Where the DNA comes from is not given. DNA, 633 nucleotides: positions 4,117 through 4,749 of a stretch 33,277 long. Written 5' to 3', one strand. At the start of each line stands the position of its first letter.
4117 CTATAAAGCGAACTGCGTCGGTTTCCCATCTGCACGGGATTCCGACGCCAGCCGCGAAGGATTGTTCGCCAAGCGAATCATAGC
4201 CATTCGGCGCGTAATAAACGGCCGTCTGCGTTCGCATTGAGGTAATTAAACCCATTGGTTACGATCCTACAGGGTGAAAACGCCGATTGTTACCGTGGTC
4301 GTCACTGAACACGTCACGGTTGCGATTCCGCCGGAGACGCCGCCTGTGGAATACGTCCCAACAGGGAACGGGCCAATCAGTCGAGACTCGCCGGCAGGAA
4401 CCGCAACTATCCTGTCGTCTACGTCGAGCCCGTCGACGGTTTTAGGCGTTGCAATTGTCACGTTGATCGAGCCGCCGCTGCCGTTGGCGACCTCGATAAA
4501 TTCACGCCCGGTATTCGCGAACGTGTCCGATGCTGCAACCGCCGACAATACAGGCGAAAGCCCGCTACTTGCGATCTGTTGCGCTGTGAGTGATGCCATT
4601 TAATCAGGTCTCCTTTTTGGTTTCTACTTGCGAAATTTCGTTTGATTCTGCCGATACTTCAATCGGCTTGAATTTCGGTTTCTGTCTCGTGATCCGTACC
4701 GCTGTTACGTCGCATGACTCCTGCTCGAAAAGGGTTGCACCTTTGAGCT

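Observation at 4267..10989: Fibre/esterase gene cluster inserted between head-completion and neck genes: candidate neck or head appendages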

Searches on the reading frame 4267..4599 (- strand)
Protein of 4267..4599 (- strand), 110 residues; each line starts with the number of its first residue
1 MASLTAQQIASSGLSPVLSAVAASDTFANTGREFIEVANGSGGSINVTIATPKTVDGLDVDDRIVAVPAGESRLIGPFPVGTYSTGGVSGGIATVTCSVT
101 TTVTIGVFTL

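Call 4: search_protein_families(library=pfam, proteins=[window:4267-4599:-], max_evalue=0.01)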
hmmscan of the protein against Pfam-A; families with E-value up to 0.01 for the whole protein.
window:4267-4599:- (110 aa): 0 families

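Call 5: search_protein_families(library=phrogs, proteins=[window:4267-4599:-], max_evalue=0.01)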
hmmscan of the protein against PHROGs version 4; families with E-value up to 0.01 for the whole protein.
window:4267-4599:- (110 aa): 2 families
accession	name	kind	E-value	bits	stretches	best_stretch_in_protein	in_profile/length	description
phrog_16194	-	tail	2.7e-17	63.9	1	1-109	1-106/109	tail protein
phrog_38030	-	unknown function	1.3e-15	58.3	1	23-84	28-90/110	-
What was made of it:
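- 4267..4599 (-): 110-aa stand-alone beta-sandwich protein (phrog_16194 family); putative docking or collar subunit. phrog_16194, E 2.7e-17 (call 5).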

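Call 9: search_dna_similar(query=window:4267-4599:-, collection=phages, mode=protein, max_rows=30, max_evalue=0.001)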
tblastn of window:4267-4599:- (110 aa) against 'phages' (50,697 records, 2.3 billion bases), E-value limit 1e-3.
Records with a match: 3; places in all: 3; records where one place covers at least 80% of the query: 0.
Best place of each record, by identity: <60% 3.
By first word of the organism name: Streptomyces 2; Caudoviricetes 1.
By host as written in the record: Streptomyces avermitilis 2; - 1.
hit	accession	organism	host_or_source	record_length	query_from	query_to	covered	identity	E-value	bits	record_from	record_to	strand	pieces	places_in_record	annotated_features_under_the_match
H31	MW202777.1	Caudoviricetes sp.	Manatee Spring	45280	1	78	71%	54.7%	2e-19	87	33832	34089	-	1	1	hypothetical protein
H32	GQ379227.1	Streptomyces phage phiSASD1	Streptomyces avermitilis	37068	1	75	68%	42.1%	7e-8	54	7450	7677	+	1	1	31: gp31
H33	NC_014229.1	Streptomyces phage phiSASD1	Streptomyces avermitilis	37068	1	75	68%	42.1%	7e-8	54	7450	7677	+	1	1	31: tail protein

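Call 10: get_annotated_region(hit=H31, flank=15000)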
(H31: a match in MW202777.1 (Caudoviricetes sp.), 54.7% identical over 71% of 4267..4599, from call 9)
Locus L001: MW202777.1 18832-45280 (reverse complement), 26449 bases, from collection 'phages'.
description: Siphoviridae sp. isolate ctuI7215, complete genome.
organism: Caudoviricetes sp. (NCBI taxid 2832643)
taxonomy: Viruses; Duplodnaviria; Heunggongvirae; Uroviricota; Caudoviricetes
host: -; source: Manatee Spring; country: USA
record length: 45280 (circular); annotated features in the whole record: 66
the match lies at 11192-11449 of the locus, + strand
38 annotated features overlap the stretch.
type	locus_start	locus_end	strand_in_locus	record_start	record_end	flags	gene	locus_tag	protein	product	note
CDS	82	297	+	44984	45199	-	-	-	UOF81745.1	hypothetical protein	-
CDS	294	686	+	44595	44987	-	-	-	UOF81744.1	hypothetical protein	-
CDS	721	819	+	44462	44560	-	-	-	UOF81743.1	hypothetical protein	-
CDS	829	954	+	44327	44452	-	-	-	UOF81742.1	hypothetical protein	-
CDS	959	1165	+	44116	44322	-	-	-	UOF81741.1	hypothetical protein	-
CDS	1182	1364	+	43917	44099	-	-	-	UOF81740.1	hypothetical protein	-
CDS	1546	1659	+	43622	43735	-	-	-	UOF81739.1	hypothetical protein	-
CDS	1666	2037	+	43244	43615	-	-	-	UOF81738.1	DNA ligase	-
CDS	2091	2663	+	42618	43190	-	-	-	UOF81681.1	putative small terminase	-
CDS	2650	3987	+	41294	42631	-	-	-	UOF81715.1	large terminase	-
CDS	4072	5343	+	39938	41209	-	-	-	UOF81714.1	portal protein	-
CDS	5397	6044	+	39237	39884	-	-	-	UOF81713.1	minor capsid component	-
CDS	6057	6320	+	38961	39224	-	-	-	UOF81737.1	hypothetical protein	-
CDS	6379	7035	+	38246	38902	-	-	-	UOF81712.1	phage prohead protease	-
CDS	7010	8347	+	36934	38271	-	-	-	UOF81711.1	major capsid protein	-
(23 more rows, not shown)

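Call 11: get_annotated_region(hit=H33, flank=10000)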
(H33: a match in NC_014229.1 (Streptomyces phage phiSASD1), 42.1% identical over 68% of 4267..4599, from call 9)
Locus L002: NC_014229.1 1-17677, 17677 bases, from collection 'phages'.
description: Streptomyces phage phiSASD1, complete genome.
organism: Streptomyces phage phiSASD1 (NCBI taxid 747763)
taxonomy: Viruses; Duplodnaviria; Heunggongvirae; Uroviricota; Caudoviricetes; Sasdunavirus; Sasdunavirus SASD1
host: Streptomyces avermitilis; source: -; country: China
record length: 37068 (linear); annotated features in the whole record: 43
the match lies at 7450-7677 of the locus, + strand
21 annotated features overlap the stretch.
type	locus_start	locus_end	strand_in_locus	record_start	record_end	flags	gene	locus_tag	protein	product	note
CDS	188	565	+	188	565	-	21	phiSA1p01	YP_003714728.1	gp21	-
CDS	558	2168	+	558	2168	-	22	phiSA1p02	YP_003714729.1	terminase large subunit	-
CDS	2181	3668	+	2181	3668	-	23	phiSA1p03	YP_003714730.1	portal protein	-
CDS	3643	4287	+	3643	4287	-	24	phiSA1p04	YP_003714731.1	head maturation protease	-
CDS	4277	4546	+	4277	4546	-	25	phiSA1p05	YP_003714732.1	gp25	-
CDS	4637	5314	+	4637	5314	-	26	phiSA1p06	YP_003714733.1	head scaffolding protein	-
CDS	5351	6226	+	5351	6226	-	27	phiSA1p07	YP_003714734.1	major head protein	capsid protein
CDS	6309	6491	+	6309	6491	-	28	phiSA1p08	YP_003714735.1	gp28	-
CDS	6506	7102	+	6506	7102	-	29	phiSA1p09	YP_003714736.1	head-tail adaptor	-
CDS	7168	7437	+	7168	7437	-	30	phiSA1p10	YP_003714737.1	gp30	-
CDS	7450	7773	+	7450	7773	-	31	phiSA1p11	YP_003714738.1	tail protein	putative tail-related protein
CDS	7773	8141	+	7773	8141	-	32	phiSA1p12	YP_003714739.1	tail completion or Neck1 protein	TP901-1_ORF40 superfamily protein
CDS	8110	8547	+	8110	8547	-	33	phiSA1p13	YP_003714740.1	tail terminator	-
CDS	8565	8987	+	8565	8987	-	34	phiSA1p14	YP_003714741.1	major tail protein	putative major tail protein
CDS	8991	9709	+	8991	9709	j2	35.1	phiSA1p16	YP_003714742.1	tail protein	-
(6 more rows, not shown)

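Call 23: search_solved_structures(query=window:4267-4599:-, max_evalue=10)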
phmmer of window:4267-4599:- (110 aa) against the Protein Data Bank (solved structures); distinct sequences matched with E-value up to 10: 5.
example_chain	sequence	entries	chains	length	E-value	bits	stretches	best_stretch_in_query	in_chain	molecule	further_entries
9oh5_A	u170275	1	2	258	0.049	17.3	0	15-52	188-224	MS2 CPM58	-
7evp_A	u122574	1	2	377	0.95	13.2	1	32-61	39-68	Beta sliding clamp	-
3fim_B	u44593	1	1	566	1.3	12.7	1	28-95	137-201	Aryl-alcohol oxidase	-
5oc1_A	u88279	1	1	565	1.4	12.7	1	28-95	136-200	Aryl-alcohol oxidase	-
7x92_H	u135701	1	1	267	2.1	12.1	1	9-42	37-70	Ab445 heavy chain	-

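Call 25: find_homologous_proteins(query=window:4267-4599:-, max_evalue=0.001)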
Query window:4267-4599:- (110 aa): 20 proteins with E <= 0.001 among 109 candidates.
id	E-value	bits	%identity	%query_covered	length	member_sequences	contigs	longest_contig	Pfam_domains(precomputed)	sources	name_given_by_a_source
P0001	2.3e-59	216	100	100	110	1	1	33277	-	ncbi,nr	ncbi:MAG: hypothetical protein GY841_02735 [FCB group bacterium]|nr:hypothetical protein [FCB group 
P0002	1.7e-31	126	61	99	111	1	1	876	-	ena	-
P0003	9.9e-30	121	61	99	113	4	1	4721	-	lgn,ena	-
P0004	8.9e-24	102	55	100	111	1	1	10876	-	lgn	-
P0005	1.2e-23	101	55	98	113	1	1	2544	-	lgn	-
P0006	6.3e-21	92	53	100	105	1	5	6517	-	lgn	-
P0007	2.0e-20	91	54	100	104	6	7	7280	-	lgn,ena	-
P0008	7.9e-20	89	50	98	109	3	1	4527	-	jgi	jgi:hypothetical protein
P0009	1.5e-19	88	50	100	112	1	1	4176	-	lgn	-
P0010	9.0e-19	86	49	96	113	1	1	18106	-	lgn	-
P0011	7.8e-18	82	49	98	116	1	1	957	-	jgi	jgi:hypothetical protein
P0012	1.5e-15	75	49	100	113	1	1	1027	-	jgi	-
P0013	1.2e-14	72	58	75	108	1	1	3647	-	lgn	-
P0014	4.1e-14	71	46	100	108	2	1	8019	-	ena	-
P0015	1.5e-13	69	51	76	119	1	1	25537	-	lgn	-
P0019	9.0e-6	44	41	85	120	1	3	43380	-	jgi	-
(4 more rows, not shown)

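Call 26: find_encoding_contigs(protein=P0010, flank=10000, max_places=2)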
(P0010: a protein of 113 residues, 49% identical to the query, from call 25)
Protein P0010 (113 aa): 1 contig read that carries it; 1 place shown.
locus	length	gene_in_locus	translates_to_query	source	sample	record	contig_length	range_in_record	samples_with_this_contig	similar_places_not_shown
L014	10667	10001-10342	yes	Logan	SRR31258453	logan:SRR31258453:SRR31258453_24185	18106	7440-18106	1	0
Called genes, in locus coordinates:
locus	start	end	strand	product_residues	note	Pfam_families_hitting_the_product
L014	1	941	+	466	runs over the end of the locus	-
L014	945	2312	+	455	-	-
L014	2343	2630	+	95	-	-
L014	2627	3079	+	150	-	-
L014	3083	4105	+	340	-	-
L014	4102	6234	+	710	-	-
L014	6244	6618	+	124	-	-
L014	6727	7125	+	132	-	PF14464:Prok-JAB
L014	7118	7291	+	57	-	-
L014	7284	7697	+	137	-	PF19586:DUF6093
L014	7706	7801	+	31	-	-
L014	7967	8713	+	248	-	-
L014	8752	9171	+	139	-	-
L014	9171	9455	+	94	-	-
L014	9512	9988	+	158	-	PF25595:Phage_TTP_16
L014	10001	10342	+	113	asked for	-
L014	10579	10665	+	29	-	?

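Call 27: find_encoding_contigs(protein=P0015, flank=10000, max_places=2)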
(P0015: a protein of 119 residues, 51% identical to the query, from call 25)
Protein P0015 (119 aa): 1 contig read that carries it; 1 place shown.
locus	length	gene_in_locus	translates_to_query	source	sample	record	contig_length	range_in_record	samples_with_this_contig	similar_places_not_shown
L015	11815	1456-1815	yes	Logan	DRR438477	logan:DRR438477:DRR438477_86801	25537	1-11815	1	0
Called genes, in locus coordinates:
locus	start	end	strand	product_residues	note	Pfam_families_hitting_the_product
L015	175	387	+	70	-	-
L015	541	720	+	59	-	-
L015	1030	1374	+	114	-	PF20137:BubE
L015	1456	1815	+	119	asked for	-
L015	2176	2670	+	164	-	PF05119:Terminase_4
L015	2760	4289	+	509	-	PF03354:TerL_ATPase, PF20441:TerL_nuclease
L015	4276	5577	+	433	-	PF04860:Phage_portal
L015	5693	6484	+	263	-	PF00574:CLP_protease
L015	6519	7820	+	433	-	PF05065:Phage_capsid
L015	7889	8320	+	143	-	-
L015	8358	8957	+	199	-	-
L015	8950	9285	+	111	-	PF05521:Phage_HCP (weak)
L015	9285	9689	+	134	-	PF04883:HK97-gp10_like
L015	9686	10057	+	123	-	PF11367:Tail_completion_gp17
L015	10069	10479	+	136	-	PF06199:Phage_tail_2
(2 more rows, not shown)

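Call 28: find_encoding_contigs(protein=P0019, flank=10000, max_places=2)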
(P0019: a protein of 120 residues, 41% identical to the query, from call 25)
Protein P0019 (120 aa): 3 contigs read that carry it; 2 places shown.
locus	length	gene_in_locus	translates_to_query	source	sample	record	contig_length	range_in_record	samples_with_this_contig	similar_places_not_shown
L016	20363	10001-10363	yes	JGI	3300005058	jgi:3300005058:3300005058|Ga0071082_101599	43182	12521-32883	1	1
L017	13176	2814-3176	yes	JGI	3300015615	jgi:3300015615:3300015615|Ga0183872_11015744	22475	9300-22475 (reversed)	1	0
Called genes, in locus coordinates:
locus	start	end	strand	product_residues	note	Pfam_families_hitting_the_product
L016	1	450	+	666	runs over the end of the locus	PF09718:Tape_meas_lam_C (faint)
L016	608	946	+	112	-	-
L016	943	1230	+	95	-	-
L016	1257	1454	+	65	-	-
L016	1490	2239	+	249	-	-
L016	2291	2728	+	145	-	-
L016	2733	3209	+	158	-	PF08875:DUF1833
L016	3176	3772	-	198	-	PF08797:HIRAN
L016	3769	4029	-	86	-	-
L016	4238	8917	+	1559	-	PF00877:NLPC_P60, PF24801:FNIII-A_GpJ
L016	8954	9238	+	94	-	-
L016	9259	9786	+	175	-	-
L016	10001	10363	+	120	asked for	-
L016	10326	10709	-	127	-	PF01844:HNH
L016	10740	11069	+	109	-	-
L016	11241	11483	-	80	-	-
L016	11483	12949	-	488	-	PF01555:N6_N4_Mtase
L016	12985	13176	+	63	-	-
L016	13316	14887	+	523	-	PF00589:Phage_integrase (faint)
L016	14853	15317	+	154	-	-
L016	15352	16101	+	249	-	-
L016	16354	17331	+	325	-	PF07120:DUF1376 (weak)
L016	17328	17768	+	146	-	-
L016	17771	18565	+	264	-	-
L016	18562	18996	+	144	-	-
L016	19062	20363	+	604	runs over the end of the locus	PF02195:ParB_N, PF17762:HTH_ParB (faint)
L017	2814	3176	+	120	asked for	-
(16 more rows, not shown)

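Call 29: find_encoding_contigs(protein=P0004, flank=10000, max_places=2)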
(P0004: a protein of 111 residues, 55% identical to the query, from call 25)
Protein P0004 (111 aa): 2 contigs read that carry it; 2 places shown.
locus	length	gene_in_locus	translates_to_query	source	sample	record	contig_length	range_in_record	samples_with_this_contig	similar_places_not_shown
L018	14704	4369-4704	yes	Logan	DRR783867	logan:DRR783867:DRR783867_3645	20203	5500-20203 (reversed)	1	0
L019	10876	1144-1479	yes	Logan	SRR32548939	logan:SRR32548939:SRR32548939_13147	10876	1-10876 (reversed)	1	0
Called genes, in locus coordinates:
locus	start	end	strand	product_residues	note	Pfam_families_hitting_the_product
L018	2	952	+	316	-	?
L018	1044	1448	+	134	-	-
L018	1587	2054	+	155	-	-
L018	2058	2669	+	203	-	PF05135:Phage_connect_1 (faint)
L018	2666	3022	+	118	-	PF05521:Phage_HCP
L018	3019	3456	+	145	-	PF04883:HK97-gp10_like (weak)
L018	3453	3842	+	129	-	PF11367:Tail_completion_gp17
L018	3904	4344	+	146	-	PF16460:Phage_TTP_11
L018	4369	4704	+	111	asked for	-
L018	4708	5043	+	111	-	-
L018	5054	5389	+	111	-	-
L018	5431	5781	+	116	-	-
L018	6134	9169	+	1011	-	-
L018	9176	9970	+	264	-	-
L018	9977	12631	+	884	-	-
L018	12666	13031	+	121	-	-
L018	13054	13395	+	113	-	-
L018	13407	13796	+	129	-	-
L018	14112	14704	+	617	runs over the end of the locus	PF13472:Lipase_GDSL_2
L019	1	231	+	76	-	?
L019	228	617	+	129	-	PF11367:Tail_completion_gp17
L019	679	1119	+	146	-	PF16460:Phage_TTP_11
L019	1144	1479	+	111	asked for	-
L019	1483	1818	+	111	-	-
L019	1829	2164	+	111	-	-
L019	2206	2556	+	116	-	-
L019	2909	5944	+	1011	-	-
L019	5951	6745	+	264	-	-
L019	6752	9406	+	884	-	-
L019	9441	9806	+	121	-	-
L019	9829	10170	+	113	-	-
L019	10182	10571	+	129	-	-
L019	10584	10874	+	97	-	?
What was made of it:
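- A further 110-aa family copy follows distal tail genes in L016 and L018 (calls 28, 29).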

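Call 37: predict_structure(alignment_id=A1)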
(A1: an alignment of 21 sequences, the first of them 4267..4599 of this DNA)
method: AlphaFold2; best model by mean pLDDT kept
length: 110 residues; sequences in the alignment: 21
mean_pLDDT: 94.6   pTM: 0.83
mean pLDDT of the five models: 94.6, 94.4, 94.3, 93.1, 92.4
residues with pLDDT >= 90: 104; 70-90: 6; 50-70: 0; < 50: 0
segments of 3 or more residues with pLDDT < 50: none
pLDDT, mean of each block of 10 residues (from residue 1): 93 93 95 96 96 93 97 96 92 96 95
secondary structure, 60 per line:
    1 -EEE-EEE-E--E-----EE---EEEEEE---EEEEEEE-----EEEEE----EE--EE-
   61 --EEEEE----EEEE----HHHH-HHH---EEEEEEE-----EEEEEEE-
elements in order: E2-4 E6-8 E24-29 E33-39 E45-49 E63-67 E72-75 H80-83 E91-97 E103-109
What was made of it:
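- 4267..4599 (-): AF2 pLDDT 94.6 (call 37).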

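Call 40: fold_search(model_id=the predicted structure, library=pdb)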
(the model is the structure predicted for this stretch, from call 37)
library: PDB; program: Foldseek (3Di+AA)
matches with E <= 10: 997; with E <= 0.001: 0
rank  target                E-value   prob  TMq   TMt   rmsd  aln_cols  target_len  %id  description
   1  2ii7_F                3.5e-02  1.00  0.50  0.59   4.2        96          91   17  Anabaena sensory rhodopsin transducer (released 2007-03-20)
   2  2ii7_C                4.4e-02  0.97  0.41  0.41   5.2        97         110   18  Anabaena sensory rhodopsin transducer (released 2007-03-20)
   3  2ii7_E                4.6e-02  0.99  0.41  0.42   4.4        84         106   20  Anabaena sensory rhodopsin transducer (released 2007-03-20)
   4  2ii8_A                4.9e-02  0.99  0.41  0.45   4.7        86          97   17  Anabaena sensory rhodopsin transducer (released 2007-03-20)
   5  2ii7_D                4.9e-02  0.99  0.41  0.44   4.8        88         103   19  Anabaena sensory rhodopsin transducer (released 2007-03-20)
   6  2ii8_B                5.1e-02  0.99  0.41  0.43   4.7        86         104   17  Anabaena sensory rhodopsin transducer (released 2007-03-20)
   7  2ii8_D                5.1e-02  0.98  0.41  0.46   4.9        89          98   17  Anabaena sensory rhodopsin transducer (released 2007-03-20)
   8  2ii8_E                5.4e-02  0.99  0.46  0.54   5.8        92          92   15  Anabaena sensory rhodopsin transducer (released 2007-03-20)
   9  2ii8_C                5.8e-02  0.99  0.47  0.55   4.8       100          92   16  Anabaena sensory rhodopsin transducer (released 2007-03-20)
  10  2ii9_D                5.8e-02  0.98  0.39  0.45   4.7        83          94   19  Anabaena sensory rhodopsin transducer (released 2007-03-20)
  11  2ii7_H                6.1e-02  0.98  0.40  0.41   4.6        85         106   18  Anabaena sensory rhodopsin transducer (released 2007-03-20)
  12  2ii7_A                6.1e-02  0.98  0.39  0.39   4.7        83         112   19  Anabaena sensory rhodopsin transducer (released 2007-03-20)
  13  2ii7_B                6.4e-02  0.99  0.47  0.45   4.3        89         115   18  Anabaena sensory rhodopsin transducer (released 2007-03-20)
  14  2ii9_C                7.2e-02  0.98  0.39  0.45   4.7        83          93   19  Anabaena sensory rhodopsin transducer (released 2007-03-20)
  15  2ii8_F                9.0e-02  0.98  0.46  0.54   4.8        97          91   16  Anabaena sensory rhodopsin transducer (released 2007-03-20)
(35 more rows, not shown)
